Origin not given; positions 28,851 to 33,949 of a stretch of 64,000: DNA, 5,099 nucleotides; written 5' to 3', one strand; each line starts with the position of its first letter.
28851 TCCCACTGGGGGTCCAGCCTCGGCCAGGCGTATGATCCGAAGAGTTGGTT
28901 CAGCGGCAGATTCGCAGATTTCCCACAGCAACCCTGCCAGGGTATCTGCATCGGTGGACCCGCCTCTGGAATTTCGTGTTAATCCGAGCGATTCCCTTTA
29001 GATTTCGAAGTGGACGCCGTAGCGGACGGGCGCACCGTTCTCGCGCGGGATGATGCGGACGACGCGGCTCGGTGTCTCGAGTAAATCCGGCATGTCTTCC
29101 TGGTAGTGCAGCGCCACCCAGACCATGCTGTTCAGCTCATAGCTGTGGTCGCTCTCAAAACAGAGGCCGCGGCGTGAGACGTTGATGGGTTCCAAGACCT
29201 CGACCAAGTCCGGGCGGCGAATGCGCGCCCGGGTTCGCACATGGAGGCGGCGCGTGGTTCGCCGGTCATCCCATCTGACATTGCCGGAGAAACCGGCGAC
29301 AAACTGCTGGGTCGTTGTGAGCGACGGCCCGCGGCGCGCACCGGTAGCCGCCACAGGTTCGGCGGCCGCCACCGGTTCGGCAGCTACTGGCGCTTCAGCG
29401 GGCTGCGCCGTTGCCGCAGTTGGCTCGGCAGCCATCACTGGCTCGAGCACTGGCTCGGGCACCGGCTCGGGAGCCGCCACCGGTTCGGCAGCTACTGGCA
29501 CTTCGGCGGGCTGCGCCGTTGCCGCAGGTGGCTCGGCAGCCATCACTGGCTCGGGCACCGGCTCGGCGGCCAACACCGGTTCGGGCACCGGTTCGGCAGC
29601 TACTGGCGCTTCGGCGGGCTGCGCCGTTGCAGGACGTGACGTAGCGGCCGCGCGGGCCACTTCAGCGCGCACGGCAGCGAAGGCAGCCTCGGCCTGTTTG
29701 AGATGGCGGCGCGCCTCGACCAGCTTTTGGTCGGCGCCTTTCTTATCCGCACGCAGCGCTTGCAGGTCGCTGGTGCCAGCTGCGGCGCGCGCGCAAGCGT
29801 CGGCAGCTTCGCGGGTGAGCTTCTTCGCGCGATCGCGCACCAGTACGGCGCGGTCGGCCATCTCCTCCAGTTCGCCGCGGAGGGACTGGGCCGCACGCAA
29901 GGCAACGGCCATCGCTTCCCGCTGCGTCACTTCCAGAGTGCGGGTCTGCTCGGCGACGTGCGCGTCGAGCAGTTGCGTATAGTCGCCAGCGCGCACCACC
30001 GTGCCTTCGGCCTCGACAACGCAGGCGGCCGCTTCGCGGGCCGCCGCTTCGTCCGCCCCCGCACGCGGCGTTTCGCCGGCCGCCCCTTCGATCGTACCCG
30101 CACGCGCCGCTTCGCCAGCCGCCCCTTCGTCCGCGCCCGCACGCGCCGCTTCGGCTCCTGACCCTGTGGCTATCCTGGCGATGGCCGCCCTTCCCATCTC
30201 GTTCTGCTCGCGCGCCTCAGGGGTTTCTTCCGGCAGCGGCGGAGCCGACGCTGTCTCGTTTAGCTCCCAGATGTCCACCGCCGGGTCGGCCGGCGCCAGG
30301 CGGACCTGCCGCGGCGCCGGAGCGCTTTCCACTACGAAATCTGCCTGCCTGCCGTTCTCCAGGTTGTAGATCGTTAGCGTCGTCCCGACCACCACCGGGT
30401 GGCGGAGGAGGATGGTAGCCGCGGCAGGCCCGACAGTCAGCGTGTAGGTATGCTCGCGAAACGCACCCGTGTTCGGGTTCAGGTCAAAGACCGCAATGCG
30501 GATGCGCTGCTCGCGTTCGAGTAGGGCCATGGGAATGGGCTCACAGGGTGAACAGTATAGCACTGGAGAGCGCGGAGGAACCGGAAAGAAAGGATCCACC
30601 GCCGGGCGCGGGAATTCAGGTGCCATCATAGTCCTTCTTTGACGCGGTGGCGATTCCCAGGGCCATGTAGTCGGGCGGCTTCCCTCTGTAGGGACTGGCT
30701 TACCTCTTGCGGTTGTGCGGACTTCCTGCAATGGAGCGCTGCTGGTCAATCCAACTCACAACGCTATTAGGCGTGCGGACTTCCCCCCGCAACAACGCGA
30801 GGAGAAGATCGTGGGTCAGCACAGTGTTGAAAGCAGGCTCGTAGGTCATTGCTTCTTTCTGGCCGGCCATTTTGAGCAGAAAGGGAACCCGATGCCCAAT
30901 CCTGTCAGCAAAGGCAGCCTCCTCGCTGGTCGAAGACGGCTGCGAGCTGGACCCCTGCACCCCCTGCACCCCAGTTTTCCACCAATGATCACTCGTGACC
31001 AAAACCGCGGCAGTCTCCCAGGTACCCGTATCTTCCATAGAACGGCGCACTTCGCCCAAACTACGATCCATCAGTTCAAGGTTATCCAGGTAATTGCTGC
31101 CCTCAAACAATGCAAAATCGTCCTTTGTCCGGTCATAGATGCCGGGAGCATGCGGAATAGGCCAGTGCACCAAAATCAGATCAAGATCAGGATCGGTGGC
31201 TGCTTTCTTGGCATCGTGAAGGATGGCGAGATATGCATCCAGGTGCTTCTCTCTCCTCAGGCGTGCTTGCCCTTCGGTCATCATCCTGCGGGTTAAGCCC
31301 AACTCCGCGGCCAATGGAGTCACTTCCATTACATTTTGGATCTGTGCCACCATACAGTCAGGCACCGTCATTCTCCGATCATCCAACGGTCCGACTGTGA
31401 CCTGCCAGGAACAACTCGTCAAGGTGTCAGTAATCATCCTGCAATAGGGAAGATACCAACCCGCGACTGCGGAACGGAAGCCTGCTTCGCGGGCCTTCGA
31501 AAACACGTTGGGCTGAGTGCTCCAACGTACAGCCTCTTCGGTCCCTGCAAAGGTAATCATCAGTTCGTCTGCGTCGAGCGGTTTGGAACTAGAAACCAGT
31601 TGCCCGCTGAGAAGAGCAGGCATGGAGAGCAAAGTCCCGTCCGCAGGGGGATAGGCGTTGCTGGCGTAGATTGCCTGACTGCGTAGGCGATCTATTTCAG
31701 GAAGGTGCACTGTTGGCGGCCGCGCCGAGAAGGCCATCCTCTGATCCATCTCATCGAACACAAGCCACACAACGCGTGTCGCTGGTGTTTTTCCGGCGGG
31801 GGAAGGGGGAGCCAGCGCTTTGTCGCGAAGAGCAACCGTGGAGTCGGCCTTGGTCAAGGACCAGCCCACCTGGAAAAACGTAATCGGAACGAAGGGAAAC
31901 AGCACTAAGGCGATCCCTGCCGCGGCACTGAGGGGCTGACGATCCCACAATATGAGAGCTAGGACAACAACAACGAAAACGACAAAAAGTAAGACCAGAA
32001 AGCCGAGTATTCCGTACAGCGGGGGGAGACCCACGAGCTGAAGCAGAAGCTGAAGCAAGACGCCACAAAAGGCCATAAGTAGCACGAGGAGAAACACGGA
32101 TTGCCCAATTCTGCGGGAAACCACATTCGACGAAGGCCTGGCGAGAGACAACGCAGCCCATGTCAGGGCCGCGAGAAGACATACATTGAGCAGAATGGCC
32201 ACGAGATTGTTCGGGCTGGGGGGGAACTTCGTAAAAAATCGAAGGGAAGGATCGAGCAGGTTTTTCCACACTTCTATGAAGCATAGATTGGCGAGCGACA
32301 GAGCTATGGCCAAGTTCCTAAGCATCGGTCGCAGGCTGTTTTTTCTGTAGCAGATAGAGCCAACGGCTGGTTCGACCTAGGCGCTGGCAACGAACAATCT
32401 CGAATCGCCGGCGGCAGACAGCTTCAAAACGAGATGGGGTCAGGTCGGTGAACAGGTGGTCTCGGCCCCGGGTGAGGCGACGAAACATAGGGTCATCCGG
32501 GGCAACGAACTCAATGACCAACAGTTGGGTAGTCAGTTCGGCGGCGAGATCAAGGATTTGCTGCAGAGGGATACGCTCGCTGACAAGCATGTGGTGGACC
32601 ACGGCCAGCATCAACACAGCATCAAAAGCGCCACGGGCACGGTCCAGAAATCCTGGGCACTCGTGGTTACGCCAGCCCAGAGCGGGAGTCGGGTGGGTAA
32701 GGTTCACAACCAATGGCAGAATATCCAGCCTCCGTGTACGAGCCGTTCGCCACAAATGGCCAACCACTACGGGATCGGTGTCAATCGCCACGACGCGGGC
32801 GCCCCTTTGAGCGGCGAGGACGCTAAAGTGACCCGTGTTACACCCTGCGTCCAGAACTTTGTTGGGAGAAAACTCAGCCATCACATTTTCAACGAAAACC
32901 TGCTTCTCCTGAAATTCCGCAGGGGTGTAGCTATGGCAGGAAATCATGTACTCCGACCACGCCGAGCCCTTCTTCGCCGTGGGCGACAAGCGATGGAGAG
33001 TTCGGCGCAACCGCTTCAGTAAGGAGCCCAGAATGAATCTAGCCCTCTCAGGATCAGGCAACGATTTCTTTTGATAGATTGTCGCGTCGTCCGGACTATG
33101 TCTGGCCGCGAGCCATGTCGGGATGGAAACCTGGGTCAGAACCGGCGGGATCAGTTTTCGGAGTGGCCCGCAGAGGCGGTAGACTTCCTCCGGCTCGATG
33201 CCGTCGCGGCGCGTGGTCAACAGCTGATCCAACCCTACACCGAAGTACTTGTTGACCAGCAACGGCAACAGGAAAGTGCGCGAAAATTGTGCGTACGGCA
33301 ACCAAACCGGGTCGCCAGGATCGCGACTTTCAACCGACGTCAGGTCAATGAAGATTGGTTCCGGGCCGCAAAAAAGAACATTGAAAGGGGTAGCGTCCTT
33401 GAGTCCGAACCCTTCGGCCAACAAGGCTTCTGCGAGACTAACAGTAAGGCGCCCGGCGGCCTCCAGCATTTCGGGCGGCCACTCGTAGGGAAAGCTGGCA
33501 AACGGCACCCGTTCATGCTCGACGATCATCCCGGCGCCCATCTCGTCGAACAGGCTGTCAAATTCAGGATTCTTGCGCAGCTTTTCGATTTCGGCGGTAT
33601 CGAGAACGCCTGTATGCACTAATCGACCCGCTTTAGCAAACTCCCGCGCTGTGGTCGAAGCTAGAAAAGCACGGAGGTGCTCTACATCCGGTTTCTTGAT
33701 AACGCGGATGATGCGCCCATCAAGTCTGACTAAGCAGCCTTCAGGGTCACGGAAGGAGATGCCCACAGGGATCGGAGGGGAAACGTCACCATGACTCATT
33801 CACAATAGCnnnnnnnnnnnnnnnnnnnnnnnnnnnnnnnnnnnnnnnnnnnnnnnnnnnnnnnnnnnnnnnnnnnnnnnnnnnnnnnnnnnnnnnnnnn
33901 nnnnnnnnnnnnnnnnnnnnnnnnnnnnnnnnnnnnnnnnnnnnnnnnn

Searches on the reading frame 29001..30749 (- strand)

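Call 38: search_protein_families(library=pfam, proteins=[window:29001-30749:-], max_evalue=0.00001)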
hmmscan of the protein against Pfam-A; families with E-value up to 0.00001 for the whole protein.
window:29001-30749:- (583 aa): 1 family
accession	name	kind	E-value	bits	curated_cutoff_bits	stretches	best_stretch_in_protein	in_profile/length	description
PF07238.19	PilZ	-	3.5e-08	34.1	22.5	1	495-581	1-85/102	PilZ domain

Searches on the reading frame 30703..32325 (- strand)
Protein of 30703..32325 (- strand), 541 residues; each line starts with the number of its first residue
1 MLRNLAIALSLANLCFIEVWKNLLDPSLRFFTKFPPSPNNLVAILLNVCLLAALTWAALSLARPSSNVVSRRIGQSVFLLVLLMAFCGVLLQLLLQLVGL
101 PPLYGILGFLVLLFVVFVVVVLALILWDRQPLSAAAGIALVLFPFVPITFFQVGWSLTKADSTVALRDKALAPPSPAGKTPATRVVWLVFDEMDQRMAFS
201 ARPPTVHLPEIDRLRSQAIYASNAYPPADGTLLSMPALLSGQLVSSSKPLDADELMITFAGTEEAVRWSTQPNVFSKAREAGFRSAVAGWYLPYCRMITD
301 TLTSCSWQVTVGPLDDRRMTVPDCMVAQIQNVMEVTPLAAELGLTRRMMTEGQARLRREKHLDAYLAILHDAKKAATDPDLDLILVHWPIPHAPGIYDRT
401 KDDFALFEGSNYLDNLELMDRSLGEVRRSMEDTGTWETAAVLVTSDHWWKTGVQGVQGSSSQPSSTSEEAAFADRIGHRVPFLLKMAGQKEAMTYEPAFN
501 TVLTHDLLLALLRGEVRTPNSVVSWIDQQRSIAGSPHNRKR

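Call 38: search_protein_families(library=pfam, proteins=[window:30703-32325:-], max_evalue=0.00001)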
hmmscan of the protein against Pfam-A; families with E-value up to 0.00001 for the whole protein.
window:30703-32325:- (541 aa): 2 families
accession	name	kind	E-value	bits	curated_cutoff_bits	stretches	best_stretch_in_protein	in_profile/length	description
PF00884.28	Sulfatase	-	8.3e-13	48.7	25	1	185-498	3-286/301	Sulfatase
PF01663.27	Phosphodiest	-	6.3e-07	29.8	23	1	262-447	80-219/342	Type I phosphodiesterase / nucleotide pyrophosphatase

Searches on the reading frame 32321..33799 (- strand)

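Call 37: search_protein_families(library=pfam, proteins=[window:32321-33799:-], max_evalue=0.00001)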
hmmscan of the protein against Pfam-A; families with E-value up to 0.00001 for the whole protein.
window:32321-33799:- (493 aa): 4 families
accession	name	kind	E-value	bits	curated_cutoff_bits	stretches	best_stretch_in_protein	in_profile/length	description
PF13489.12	Methyltransf_23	-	1e-08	35.5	27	1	263-421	8-110/164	Methyltransferase domain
PF08242.18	Methyltransf_12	-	2.7e-06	28.5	30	1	316-410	1-79/98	Methyltransferase domain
PF13649.12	Methyltransf_25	-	4.9e-06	27.6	27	0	315-367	1-55/97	Methyltransferase domain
PF08241.18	Methyltransf_11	-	4.9e-06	27.5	21.2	0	316-404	1-73/95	Methyltransferase domain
